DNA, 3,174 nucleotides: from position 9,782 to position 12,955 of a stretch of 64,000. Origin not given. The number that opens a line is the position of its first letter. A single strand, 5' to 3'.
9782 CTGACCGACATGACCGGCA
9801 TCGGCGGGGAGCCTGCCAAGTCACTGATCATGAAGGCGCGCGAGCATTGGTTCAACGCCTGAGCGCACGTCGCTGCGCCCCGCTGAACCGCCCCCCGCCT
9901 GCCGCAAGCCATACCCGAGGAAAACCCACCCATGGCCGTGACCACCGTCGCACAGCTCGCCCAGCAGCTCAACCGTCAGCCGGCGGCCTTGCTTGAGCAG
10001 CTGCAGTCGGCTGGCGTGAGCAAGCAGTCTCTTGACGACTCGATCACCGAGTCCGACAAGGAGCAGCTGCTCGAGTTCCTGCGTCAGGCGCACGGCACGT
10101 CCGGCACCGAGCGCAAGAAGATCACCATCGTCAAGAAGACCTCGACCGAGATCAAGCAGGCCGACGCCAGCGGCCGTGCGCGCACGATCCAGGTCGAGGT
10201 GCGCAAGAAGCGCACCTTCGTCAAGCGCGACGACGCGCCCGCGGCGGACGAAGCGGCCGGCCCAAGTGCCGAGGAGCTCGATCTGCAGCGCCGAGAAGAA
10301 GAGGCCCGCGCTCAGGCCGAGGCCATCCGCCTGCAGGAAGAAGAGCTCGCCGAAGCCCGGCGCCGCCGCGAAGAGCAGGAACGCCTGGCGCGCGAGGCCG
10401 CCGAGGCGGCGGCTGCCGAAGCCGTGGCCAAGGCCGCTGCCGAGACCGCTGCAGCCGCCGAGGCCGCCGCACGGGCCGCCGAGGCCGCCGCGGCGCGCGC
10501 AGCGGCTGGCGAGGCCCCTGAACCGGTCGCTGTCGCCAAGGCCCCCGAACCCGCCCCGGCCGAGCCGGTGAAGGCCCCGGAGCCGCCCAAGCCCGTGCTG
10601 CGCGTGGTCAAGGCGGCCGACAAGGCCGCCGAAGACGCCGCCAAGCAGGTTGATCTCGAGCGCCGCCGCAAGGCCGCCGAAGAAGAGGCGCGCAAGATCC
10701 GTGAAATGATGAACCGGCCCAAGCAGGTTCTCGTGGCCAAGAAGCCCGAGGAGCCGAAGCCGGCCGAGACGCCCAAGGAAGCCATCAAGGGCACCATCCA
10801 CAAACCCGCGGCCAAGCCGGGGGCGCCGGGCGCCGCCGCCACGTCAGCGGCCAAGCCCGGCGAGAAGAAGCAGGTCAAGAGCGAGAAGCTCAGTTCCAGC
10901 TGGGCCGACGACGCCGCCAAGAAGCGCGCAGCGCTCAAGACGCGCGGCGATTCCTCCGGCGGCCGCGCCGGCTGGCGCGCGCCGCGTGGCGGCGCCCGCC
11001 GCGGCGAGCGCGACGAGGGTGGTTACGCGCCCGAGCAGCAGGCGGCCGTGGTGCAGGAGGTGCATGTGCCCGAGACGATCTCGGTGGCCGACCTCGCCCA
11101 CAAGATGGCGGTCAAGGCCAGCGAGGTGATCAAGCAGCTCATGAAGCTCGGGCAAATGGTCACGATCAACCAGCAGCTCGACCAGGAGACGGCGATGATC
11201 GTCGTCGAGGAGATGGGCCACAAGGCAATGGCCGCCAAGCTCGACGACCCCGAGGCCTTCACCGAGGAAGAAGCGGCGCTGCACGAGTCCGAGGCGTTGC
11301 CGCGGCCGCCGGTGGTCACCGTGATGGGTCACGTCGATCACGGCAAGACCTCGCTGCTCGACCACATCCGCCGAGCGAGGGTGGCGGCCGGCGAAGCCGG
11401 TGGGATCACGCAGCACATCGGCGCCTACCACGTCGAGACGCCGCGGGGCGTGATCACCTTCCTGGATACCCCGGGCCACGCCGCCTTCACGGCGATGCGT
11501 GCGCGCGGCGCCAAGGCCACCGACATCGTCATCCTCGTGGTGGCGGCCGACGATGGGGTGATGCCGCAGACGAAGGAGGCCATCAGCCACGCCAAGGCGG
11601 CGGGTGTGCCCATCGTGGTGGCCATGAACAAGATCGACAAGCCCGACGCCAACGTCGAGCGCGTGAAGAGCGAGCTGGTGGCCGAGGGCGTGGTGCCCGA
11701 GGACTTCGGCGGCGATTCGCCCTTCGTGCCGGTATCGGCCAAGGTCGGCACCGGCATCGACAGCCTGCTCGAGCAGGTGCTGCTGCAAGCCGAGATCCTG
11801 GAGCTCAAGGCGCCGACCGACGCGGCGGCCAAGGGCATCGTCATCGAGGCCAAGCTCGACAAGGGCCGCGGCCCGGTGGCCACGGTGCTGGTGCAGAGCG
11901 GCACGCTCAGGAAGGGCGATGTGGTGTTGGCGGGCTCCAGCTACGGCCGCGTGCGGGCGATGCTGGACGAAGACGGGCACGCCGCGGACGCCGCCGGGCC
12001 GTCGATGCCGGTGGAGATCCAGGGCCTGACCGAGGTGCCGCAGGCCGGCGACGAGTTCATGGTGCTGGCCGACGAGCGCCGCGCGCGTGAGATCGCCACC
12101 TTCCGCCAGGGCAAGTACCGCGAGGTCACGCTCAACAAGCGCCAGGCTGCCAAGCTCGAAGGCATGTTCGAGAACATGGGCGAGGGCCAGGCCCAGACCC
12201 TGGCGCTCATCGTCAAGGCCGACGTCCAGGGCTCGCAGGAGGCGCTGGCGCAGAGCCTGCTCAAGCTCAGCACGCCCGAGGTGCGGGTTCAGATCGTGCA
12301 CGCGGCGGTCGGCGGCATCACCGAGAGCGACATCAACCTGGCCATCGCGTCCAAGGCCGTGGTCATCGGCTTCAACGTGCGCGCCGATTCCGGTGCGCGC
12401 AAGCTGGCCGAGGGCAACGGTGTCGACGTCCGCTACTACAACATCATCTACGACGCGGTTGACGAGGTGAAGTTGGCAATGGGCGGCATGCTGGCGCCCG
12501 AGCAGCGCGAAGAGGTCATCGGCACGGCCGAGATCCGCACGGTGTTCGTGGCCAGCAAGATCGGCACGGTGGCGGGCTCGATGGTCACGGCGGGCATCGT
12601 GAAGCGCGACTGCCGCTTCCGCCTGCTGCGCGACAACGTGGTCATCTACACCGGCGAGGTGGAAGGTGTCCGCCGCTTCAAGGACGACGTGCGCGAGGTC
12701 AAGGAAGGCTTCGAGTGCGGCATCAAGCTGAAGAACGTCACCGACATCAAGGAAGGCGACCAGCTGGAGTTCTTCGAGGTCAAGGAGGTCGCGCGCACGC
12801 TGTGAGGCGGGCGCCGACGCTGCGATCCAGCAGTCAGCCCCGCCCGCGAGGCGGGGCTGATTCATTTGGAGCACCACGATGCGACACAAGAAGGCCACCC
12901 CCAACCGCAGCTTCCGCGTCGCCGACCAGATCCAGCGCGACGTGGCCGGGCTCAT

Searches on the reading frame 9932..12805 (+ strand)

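Call 60: search_protein_families(library=pfam, proteins=[window:9932-12805:+], max_evalue=0.00001)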
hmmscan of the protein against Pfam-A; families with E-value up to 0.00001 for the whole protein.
window:9932-12805:+ (957 aa): 7 families
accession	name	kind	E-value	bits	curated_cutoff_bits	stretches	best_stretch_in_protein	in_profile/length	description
PF11987.13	IF-2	-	3.3e-42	143.6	27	1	734-847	4-117/117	Translation-initiation factor 2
PF00009.33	GTP_EFTU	-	6.8e-39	133.8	26.5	1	462-617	6-183/188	Elongation factor Tu GTP binding domain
PF22042.2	EF-G_D2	-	5.3e-32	110.2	27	1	633-711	2-83/84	Elongation factor G domain 2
PF04760.21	IF2_N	-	4.2e-26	90.9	25.3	2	380-431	1-53/53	Translation initiation factor IF-2, N-terminal region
PF08364.16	IF2_assoc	-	5.2e-15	55.8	24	1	61-99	1-39/39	Bacterial translation initiation factor IF-2 associated region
PF01926.29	MMR_HSR1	-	2.1e-10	41.1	21.9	1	462-567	2-113/113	50S ribosome-binding GTPase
PF03144.31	GTP_EFTU_D2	-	7.2e-09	36.4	30.3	1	878-945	1-72/73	Elongation factor Tu domain 2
